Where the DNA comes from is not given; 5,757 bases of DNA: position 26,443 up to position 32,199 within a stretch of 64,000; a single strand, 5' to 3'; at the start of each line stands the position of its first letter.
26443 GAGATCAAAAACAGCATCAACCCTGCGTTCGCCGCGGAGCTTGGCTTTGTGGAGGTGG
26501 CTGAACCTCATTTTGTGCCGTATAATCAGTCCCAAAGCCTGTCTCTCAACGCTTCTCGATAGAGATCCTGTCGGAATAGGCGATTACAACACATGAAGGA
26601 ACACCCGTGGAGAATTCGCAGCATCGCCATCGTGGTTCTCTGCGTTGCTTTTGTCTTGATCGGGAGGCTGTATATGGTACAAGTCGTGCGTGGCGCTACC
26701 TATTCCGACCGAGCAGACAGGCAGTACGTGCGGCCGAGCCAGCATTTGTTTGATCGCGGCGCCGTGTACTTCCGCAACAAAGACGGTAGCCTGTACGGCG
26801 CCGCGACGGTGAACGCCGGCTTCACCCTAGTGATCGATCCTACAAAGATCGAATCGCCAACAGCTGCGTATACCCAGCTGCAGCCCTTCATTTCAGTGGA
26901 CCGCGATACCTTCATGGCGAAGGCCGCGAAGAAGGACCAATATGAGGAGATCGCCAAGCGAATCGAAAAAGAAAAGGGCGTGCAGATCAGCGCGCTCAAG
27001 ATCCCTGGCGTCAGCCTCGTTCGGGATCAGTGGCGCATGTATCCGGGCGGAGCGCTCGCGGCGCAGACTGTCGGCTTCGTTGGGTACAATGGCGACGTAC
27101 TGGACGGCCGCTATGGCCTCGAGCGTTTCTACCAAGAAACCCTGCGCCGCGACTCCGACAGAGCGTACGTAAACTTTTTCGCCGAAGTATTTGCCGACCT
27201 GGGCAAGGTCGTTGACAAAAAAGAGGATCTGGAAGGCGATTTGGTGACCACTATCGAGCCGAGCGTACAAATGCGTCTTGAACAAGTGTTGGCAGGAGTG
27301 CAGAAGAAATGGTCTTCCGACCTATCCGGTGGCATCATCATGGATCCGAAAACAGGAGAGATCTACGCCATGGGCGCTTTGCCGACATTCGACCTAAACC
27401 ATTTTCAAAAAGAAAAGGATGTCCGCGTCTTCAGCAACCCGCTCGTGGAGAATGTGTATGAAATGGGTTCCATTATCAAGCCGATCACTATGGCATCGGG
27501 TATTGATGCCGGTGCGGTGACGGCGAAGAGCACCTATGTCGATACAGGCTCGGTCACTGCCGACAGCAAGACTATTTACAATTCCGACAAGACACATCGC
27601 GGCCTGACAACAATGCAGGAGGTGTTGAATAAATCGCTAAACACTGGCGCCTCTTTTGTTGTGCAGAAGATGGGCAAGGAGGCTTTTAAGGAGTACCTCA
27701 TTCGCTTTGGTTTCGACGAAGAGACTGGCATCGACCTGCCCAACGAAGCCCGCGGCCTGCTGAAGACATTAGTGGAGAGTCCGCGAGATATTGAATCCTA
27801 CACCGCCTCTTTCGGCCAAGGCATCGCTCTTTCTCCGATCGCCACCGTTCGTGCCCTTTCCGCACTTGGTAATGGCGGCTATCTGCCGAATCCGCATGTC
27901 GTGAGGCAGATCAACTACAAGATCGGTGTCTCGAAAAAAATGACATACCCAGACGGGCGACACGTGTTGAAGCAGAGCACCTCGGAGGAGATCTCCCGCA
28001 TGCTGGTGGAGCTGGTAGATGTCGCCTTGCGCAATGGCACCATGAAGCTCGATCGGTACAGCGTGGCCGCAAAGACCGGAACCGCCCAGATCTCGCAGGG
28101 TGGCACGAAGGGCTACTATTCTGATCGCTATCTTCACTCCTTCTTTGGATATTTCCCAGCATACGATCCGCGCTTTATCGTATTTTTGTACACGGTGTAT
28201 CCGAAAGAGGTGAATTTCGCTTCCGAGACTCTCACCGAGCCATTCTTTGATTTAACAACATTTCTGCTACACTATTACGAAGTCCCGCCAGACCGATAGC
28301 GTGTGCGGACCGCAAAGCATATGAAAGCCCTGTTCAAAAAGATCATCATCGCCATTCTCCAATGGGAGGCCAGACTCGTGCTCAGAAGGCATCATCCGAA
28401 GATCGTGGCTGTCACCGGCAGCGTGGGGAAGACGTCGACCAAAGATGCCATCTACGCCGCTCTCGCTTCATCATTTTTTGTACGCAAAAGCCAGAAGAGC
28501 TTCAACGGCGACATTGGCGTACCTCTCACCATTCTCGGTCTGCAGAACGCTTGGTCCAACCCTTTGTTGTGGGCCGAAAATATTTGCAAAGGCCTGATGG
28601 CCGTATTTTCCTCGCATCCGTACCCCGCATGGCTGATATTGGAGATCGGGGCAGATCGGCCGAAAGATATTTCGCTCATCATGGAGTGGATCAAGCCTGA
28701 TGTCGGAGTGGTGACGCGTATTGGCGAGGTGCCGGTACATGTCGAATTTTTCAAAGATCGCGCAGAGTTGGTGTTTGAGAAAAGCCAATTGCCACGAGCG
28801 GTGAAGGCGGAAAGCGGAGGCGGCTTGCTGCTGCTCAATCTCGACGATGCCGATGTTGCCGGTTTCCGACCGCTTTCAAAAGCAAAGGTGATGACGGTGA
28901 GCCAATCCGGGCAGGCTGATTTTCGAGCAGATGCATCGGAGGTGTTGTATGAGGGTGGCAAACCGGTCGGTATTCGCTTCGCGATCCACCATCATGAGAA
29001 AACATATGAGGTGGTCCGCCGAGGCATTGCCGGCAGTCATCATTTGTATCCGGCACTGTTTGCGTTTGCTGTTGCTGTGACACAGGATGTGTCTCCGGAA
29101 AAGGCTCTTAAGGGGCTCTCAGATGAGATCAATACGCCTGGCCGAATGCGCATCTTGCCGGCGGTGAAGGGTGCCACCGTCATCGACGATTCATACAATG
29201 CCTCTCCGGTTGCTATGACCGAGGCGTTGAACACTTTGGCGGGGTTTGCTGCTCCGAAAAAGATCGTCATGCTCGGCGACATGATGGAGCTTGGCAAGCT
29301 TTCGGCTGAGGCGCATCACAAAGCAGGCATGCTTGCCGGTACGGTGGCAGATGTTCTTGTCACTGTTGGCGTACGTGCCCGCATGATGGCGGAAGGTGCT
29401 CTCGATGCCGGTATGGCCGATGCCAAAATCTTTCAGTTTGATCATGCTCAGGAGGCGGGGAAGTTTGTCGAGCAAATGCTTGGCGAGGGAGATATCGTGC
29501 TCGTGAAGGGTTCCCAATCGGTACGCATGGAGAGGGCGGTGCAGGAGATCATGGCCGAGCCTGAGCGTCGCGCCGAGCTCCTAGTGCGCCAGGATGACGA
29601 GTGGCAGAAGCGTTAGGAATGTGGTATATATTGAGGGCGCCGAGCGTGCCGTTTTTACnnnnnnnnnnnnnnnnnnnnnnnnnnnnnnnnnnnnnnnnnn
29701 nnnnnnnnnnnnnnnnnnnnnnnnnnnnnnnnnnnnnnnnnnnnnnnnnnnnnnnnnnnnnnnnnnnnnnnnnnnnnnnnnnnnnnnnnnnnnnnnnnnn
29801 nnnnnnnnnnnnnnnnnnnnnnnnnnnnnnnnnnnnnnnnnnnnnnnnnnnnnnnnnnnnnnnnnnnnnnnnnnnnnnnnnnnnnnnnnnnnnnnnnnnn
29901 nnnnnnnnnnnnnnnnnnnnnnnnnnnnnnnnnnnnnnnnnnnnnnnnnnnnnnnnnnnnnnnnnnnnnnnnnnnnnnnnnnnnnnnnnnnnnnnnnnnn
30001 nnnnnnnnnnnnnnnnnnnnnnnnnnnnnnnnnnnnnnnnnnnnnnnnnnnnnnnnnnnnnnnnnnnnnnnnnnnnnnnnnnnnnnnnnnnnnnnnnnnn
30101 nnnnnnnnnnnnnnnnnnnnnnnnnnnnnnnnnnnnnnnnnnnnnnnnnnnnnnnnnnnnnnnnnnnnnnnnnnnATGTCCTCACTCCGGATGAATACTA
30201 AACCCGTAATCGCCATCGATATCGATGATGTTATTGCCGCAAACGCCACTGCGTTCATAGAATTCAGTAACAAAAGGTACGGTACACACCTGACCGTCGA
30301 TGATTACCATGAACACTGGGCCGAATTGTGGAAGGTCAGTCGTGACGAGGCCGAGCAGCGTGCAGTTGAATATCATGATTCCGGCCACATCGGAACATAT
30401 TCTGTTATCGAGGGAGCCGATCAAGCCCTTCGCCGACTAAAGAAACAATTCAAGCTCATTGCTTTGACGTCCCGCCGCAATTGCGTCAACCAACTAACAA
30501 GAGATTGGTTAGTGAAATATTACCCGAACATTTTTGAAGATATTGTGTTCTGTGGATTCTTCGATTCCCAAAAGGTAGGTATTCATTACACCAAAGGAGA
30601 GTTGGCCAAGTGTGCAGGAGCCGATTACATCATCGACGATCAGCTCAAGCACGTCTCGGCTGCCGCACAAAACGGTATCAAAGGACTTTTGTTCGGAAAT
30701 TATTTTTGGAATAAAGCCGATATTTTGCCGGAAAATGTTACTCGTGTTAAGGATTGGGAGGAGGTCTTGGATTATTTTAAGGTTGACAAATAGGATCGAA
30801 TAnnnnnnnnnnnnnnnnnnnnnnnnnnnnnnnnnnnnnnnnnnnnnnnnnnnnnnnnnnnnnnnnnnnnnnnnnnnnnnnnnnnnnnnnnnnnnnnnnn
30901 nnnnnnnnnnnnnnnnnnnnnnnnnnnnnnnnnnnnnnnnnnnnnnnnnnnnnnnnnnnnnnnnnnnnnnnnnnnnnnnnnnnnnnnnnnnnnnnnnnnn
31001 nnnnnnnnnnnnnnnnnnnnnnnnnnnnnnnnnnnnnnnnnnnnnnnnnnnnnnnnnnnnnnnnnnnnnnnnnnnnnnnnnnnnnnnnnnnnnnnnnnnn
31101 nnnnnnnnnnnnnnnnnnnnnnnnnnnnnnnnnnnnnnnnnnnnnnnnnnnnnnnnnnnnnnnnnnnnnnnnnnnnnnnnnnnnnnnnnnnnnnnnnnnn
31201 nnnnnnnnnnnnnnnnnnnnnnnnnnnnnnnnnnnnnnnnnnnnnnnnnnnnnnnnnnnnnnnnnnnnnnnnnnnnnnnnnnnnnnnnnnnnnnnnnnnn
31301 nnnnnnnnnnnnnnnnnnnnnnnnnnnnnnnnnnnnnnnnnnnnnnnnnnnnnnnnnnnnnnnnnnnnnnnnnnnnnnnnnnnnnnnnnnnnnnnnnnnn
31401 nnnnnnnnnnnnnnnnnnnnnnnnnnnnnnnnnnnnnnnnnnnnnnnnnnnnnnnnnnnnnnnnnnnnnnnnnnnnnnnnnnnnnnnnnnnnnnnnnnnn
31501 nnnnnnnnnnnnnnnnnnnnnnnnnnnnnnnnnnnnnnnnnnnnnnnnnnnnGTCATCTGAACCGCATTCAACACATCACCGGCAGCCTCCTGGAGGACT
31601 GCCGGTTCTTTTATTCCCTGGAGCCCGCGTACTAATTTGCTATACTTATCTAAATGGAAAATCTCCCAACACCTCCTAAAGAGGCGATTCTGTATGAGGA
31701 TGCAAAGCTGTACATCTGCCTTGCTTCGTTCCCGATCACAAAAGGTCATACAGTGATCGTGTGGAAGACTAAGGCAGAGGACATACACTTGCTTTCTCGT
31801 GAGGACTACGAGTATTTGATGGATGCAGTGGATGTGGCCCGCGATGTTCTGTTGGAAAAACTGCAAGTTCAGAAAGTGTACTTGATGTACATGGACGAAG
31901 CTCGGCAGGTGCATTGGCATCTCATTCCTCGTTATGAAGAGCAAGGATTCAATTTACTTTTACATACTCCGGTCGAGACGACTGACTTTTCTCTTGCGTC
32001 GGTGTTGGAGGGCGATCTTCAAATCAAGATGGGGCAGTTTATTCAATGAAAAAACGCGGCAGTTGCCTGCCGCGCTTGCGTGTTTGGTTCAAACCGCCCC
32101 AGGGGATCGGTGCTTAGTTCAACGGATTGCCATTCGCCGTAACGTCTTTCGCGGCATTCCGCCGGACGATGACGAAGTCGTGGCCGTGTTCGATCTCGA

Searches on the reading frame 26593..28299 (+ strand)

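Call 45: search_protein_families(library=pfam, proteins=[window:26593-28299:+], max_evalue=0.00001)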
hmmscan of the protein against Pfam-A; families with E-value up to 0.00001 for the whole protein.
window:26593-28299:+ (568 aa): 1 family
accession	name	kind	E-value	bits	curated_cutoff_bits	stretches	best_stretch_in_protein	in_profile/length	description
PF00905.27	Transpeptidase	-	1.3e-61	208.9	22.1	1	248-551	4-293/299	Penicillin binding protein transpeptidase domain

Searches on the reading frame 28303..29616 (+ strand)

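Call 45: search_protein_families(library=pfam, proteins=[window:28303-29616:+], max_evalue=0.00001)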
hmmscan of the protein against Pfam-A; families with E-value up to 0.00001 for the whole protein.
window:28303-29616:+ (437 aa): 2 families
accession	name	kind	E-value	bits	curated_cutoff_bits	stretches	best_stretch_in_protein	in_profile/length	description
PF02875.26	Mur_ligase_C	-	2.1e-19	71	28.4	1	280-404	1-126/127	Mur ligase, glutamate ligase domain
PF08245.18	Mur_ligase_M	-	8.8e-19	68.7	24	1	111-258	60-200/200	Mur ligase middle domain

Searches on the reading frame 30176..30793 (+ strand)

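Call 7: search_protein_families(library=pfam, proteins=[window:30176-30793:+], max_evalue=0.1)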
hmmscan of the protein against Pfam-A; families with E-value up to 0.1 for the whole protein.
window:30176-30793:+ (205 aa): 2 families
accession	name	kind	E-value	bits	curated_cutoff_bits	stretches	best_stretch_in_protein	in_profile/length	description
PF06941.18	NT5C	-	5.2e-10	39.9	24.8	1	10-200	2-173/180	5' nucleotidase, deoxy (Pyrimidine), cytosolic type C protein (NT5C)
PF11018.13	Cuticle_3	-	0.048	14.4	27.1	1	9-49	140-180/181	Pupal cuticle protein C1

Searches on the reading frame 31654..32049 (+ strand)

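Call 7: search_protein_families(library=pfam, proteins=[window:31654-32049:+], max_evalue=0.1)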
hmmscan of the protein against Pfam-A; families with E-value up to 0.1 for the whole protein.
window:31654-32049:+ (131 aa): 2 families
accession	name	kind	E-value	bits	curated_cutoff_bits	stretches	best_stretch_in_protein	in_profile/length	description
PF01230.28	HIT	-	4.3e-10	40.5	21.5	1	10-95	6-97/98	HIT domain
PF11969.13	DcpS_C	-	3.3e-05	24.8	24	1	9-93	13-103/114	Scavenger mRNA decapping enzyme C-term binding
